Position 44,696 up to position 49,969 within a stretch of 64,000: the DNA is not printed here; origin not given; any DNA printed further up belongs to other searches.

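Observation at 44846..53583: Bacterial-type AddB/AddA-like helicase-nuclease operon in an archaeal chromosome, with cysteine-bracketed nuclease domains on both subunits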

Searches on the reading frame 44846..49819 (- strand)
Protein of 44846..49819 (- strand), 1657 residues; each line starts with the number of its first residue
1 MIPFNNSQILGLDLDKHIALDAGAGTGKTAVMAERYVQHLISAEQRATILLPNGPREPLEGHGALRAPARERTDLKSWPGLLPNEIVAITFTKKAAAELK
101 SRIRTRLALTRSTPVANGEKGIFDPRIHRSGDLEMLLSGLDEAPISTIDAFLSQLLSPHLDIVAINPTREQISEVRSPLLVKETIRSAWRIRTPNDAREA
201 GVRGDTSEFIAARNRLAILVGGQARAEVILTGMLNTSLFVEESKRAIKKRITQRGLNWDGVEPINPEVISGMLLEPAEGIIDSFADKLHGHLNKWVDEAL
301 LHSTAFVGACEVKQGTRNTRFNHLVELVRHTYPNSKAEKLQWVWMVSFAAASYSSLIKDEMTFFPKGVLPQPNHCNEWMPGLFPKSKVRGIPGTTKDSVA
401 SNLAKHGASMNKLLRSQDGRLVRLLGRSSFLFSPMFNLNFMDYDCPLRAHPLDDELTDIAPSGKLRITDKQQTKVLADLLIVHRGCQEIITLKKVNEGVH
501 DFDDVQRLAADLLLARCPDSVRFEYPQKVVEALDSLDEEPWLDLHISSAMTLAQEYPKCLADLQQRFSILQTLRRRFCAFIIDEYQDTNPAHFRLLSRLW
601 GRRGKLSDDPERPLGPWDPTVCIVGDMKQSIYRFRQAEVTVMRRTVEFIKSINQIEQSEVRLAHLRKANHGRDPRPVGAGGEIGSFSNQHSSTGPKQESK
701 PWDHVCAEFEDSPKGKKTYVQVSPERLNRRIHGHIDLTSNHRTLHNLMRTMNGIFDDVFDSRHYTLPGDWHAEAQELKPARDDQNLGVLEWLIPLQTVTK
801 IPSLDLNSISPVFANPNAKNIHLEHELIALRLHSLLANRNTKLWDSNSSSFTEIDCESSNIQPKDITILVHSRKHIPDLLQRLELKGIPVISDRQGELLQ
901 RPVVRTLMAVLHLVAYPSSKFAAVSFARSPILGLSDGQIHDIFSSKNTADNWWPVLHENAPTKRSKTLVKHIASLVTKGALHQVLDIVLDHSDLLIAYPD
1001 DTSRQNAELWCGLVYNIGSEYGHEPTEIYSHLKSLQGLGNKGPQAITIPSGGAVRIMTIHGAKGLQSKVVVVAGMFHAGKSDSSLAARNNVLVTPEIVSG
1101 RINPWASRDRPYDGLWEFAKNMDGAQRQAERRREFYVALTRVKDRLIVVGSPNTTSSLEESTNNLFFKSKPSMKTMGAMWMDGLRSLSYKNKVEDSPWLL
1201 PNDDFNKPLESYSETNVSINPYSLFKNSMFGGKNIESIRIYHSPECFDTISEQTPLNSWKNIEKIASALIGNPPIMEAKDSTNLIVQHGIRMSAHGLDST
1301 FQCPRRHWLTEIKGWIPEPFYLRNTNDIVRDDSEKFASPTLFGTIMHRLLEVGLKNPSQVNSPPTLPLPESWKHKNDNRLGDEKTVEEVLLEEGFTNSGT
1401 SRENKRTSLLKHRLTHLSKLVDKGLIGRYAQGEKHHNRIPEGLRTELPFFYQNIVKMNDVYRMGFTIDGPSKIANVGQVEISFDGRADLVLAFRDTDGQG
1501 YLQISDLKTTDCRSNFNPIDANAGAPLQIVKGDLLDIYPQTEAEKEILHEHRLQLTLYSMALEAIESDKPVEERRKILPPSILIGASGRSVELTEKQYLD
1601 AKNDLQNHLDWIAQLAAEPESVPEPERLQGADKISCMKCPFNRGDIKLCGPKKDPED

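Call 3: search_protein_families(library=pfam, proteins=[window:44846-49819:-], max_evalue=0.1)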
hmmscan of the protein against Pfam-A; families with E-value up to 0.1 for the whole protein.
window:44846-49819:- (1657 aa): 5 families
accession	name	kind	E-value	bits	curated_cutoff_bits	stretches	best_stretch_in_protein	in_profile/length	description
PF00580.27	UvrD-helicase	-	9.2e-32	111.2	23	3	562-643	198-264/271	UvrD/REP helicase N-terminal domain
PF13361.12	UvrD_C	-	5.3e-16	59.4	25.6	2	1026-1148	261-345/350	UvrD-like helicase C-terminal domain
PF12705.13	PDDEXK_1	-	7.6e-10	39.6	22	1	1291-1642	1-243/247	PD-(D/E)XK nuclease superfamily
PF13245.12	AAA_19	-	2.9e-09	37.7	25.1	2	16-110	12-67/134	AAA domain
PF13538.12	UvrD_C_2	-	2.7e-06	27.6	27.4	1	1054-1077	2-25/52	UvrD-like helicase C-terminal domain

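Call 4: search_protein_families(library=ncbifam, proteins=[window:44846-49819:-], max_evalue=0.1)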
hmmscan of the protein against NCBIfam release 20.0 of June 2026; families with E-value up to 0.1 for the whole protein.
window:44846-49819:- (1657 aa): 14 families
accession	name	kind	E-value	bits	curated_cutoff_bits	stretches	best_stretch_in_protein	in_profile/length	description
TIGR02785.1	addA_Gpos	equivalog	1.3e-48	165.7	707.65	4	734-956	459-668/1234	helicase-exonuclease AddAB subunit AddA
TIGR00609.1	recB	equivalog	8.9e-38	130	696.05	3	731-1169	431-830/1175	exodeoxyribonuclease V subunit beta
TIGR02784.1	addA_alphas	equivalog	6.5e-33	114.2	860.75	4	1052-1160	775-879/1138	double-strand break repair helicase AddA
NF010485.0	PRK13909.1-2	equivalog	4.2e-23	81.5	650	3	80-156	31-111/909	RecB-like helicase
NF010487.0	PRK13909.1-4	equivalog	2.1e-22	79.3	759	3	1052-1168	609-720/924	RecB-like helicase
TIGR01073.1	pcrA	equivalog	2.3e-22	79.1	911.2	3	564-642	197-260/725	DNA helicase PcrA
TIGR01075.1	uvrD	equivalog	7.9e-17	60.8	1144.45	1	563-655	195-272/715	DNA helicase II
NF008743.0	PRK11773.1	equivalog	1.1e-16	60.4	965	3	564-651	201-273/720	DNA helicase II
NF008128.0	PRK10876.1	equivalog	1e-13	49.9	1697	1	570-643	371-432/1181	exodeoxyribonuclease V subunit beta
NF008276.0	PRK11054.1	equivalog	1.5e-12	46.8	543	1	581-642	435-483/684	DNA helicase IV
TIGR01074.1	rep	equivalog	1.5e-11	43.3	951.45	2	563-644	193-259/668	DNA helicase Rep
NF010484.0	PRK13909.1-1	equivalog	6.5e-10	37.4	1074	2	1053-1160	636-740/945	RecB-like helicase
NF010486.0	PRK13909.1-3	equivalog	4.1e-05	21.8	1109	0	579-640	333-388/921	RecB-like helicase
NF008172.0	PRK10919.1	equivalog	7.9e-05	21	1168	0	568-638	199-254/673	DNA helicase Rep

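Call 5: search_solved_structures(query=window:44846-49819:-, max_evalue=0.01)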
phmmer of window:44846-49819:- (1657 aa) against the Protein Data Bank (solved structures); distinct sequences matched with E-value up to 0.01: 17.
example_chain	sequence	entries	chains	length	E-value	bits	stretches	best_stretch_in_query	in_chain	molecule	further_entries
3u44_A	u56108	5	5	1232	3.3e-16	61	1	858-1152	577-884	ATP-dependent helicase/nuclease subunit A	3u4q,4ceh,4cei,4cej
9dci_A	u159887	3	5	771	3.9e-11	44.1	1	538-639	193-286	ATP-dependent DNA helicase UvrD1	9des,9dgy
6ppj_B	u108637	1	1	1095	2.1e-10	41.7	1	43-119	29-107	UvrD/REP helicase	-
6ppu_B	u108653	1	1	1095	2.2e-10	41.7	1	43-119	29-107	UvrD/REP helicase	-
6ppr_B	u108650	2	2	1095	2.2e-10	41.7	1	43-119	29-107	UvrD/REP helicase | DNA 3'-5' helicase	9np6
7sjr_B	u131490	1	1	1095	4e-10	40.8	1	43-119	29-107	DNA helicase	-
8b1t_B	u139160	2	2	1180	7.7e-06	26.6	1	571-642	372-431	RecBCD enzyme subunit RecB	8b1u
1w36_B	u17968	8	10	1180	7.7e-06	26.6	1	571-642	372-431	EXODEOXYRIBONUCLEASE V BETA CHAIN | RecBCD enzyme subunit RecB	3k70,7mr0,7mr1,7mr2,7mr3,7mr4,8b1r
6sjb_B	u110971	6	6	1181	7.7e-06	26.6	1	571-642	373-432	RecBCD enzyme subunit RecB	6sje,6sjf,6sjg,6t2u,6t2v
5mbv_B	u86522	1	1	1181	7.7e-06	26.6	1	571-642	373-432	RecBCD enzyme subunit RecB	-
5ld2_B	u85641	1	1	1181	7.7e-06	26.6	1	571-642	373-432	RecBCD enzyme subunit RecB,RecBCD enzyme subunit RecB,RecBCD enzyme subunit RecB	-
3lfu_A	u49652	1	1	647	2.4e-05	25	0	568-644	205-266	DNA helicase II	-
1pjr_A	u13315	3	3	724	2.6e-05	24.8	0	569-640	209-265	PCRA | ATP-DEPENDENT HELICASE PCRA | HELICASE PCRA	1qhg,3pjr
2is1_A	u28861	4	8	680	3.2e-05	24.5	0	568-644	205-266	DNA helicase II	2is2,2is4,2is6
4c2u_A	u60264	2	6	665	0.00011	22.8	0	75-103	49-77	DNA HELICASE II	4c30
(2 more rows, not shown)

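Call 7: find_homologous_proteins(query=window:44846-49819:-, max_evalue=0.00001)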
Query window:44846-49819:- (1657 aa): 525 proteins with E <= 0.00001 among 8000 candidates; the best 120 are listed.
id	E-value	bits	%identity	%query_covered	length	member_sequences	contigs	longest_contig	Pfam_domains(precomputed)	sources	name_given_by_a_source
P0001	0.0e+0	3831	100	100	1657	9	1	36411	PF13538.13,PF12705.14,PF13361.13,PF13245.13,PF00580.28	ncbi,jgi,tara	tara:strand:+ start:42 stop:5015 length:4974 start_codon:yes stop_codon:yes gene_type:complete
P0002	0.0e+0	3420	89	100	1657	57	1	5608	PF13538.13,PF12705.14,PF13361.13,PF13245.13,PF00580.28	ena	-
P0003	0.0e+0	3229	84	100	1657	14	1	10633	PF13538.13,PF12705.14,PF13361.13,PF13245.13,PF00580.28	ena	-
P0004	0.0e+0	3213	83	100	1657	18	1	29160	PF13538.13,PF12705.14,PF13361.13,PF13245.13,PF00580.28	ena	-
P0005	0.0e+0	3206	83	100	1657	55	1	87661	PF13538.13,PF12705.14,PF13361.13,PF13245.13,PF00580.28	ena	-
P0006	0.0e+0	3177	82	100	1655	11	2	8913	PF13538.13,PF12705.14,PF13361.13,PF13245.13,PF00580.28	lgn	-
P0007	0.0e+0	3166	82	100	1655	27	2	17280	PF13538.13,PF12705.14,PF13361.13,PF13245.13,PF00580.28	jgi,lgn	jgi:ATP-dependent exoDNAse (exonuclease V) beta subunit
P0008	0.0e+0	2787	72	100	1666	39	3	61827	PF13538.13,PF12705.14,PF13361.13,PF13245.13,PF00580.28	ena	-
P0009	0.0e+0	2744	71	100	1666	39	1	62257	PF13538.13,PF12705.14,PF13361.13,PF13245.13,PF00580.28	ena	-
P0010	0.0e+0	2723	71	99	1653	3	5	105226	PF13538.13,PF12705.14,PF13361.13,PF13245.13,PF00580.28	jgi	-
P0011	0.0e+0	2579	68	99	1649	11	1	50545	PF12705.14,PF13361.13,PF13245.13,PF00580.28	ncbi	-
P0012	0.0e+0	2565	68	99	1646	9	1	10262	PF12705.14,PF13361.13,PF13245.13,PF00580.28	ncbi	-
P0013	0.0e+0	2557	68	99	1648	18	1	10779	PF12705.14,PF13361.13,PF13245.13,PF00580.28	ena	-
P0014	0.0e+0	2498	66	99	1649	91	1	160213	PF12705.14,PF13361.13,PF13245.13,PF00580.28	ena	-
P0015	0.0e+0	2485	66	99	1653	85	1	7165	PF13361.13,PF13245.13,PF00580.28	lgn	-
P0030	0.0e+0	2104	57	100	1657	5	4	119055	PF13538.13,PF12705.14,PF13361.13,PF13245.13,PF00580.28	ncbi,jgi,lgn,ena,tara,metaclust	tara:strand:- start:66608 stop:71581 length:4974 start_codon:yes stop_codon:yes gene_type:complete|m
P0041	0.0e+0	1949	54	100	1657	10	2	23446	PF12705.14,PF13361.13,PF13245.13,PF00580.28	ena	-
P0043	0.0e+0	1931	53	100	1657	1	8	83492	PF12705.14,PF13361.13,PF13245.13,PF00580.28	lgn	-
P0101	0.0e+0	1681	49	99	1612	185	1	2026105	PF13361.13,PF13245.13,PF00580.28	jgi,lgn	jgi:ATP-dependent exoDNAse (exonuclease V) beta subunit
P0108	0.0e+0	1674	48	100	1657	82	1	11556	PF13538.13,PF12705.14,PF13361.13,PF13245.13,PF00580.28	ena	-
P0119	0.0e+0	1596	46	100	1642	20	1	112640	PF13538.13,PF12705.14,PF13361.13,PF13245.13,PF00580.28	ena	-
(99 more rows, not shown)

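Call 32: find_encoding_contigs(protein=P0101, flank=10000, max_places=2)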
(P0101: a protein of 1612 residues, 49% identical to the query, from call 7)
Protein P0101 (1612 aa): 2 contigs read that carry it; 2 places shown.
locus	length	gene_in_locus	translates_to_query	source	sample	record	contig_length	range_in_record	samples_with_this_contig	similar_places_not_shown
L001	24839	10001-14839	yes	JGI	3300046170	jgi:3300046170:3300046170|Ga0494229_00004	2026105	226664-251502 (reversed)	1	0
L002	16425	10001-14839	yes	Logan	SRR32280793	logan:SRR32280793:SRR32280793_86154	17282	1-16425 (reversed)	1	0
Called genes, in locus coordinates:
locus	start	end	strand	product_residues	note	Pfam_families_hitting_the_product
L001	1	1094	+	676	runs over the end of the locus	PF02934:GatB_N, PF02637:GatB_Yqey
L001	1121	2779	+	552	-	PF14478:DUF4430 (faint)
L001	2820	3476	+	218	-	PF20221:DUF6580 (weak)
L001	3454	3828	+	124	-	PF01981:PTH2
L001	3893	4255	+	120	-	PF01981:PTH2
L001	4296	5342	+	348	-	PF00155:Aminotran_1_2, PF01212:Beta_elim_lyase, PF00202:Aminotran_3 (faint), PF01041:DegT_DnrJ_EryC1 (faint), PF01053:Cys_Met_Meta_PP (weak)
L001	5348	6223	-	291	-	-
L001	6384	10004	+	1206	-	PF12705:PDDEXK_1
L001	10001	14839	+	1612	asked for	PF13245:AAA_19 (faint), PF00580:UvrD-helicase, PF13361:UvrD_C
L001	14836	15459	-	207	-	PF13489:Methyltransf_23, PF13679:Methyltransf_32 (faint), PF08003:Methyltransf_9 (weak), PF13847:Methyltransf_31 (weak), PF08241:Methyltransf_11, PF08242:Methyltransf_12, PF13649:Methyltransf_25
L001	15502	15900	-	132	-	-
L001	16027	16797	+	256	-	-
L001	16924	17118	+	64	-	-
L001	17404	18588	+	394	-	-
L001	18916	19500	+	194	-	PF00561:Abhydrolase_1, PF07819:PGAP1 (faint), PF12146:Hydrolase_4 (faint), PF12697:Abhydrolase_6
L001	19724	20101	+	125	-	-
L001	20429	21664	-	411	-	PF00057:Ldl_recept_a (weak)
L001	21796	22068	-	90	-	-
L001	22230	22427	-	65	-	-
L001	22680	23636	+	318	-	PF00561:Abhydrolase_1, PF12146:Hydrolase_4 (weak), PF12697:Abhydrolase_6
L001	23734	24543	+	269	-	-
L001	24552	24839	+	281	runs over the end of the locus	PF02666:PS_Dcarbxylase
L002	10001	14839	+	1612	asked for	PF13245:AAA_19 (faint), PF00580:UvrD-helicase, PF13361:UvrD_C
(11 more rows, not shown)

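Call 33: find_encoding_contigs(protein=P0119, flank=10000, max_places=2)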
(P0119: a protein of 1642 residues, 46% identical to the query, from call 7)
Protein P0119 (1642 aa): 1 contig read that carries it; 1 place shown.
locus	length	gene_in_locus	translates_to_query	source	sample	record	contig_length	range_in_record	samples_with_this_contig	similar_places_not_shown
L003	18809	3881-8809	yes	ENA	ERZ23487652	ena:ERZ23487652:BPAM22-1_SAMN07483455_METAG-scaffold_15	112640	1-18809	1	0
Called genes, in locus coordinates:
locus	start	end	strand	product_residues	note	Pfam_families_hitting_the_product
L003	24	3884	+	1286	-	PF12705:PDDEXK_1 (weak)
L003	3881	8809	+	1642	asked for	PF00580:UvrD-helicase, PF13245:AAA_19 (faint), PF00580:UvrD-helicase, PF13361:UvrD_C, PF13538:UvrD_C_2 (faint), PF12705:PDDEXK_1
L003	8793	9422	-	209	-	PF13489:Methyltransf_23, PF08241:Methyltransf_11 (weak), PF08242:Methyltransf_12 (weak), PF13649:Methyltransf_25 (weak)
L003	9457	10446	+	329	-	PF00561:Abhydrolase_1, PF12146:Hydrolase_4, PF12697:Abhydrolase_6, PF08386:Abhydrolase_4 (weak)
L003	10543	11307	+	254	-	-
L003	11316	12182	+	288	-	PF02666:PS_Dcarbxylase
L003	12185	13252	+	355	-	PF00561:Abhydrolase_1, PF12146:Hydrolase_4, PF00326:Peptidase_S9 (weak)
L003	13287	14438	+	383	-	-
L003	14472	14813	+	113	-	-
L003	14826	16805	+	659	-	PF00036:EF-hand_1 (faint), PF13499:EF-hand_7 (weak)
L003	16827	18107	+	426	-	PF01926:MMR_HSR1, PF02421:FeoB_N (weak), PF08438:YGR210-like_G4, PF02824:TGS (weak)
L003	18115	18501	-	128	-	-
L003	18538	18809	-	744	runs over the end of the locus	PF00425:Chorismate_bind, PF00117:GATase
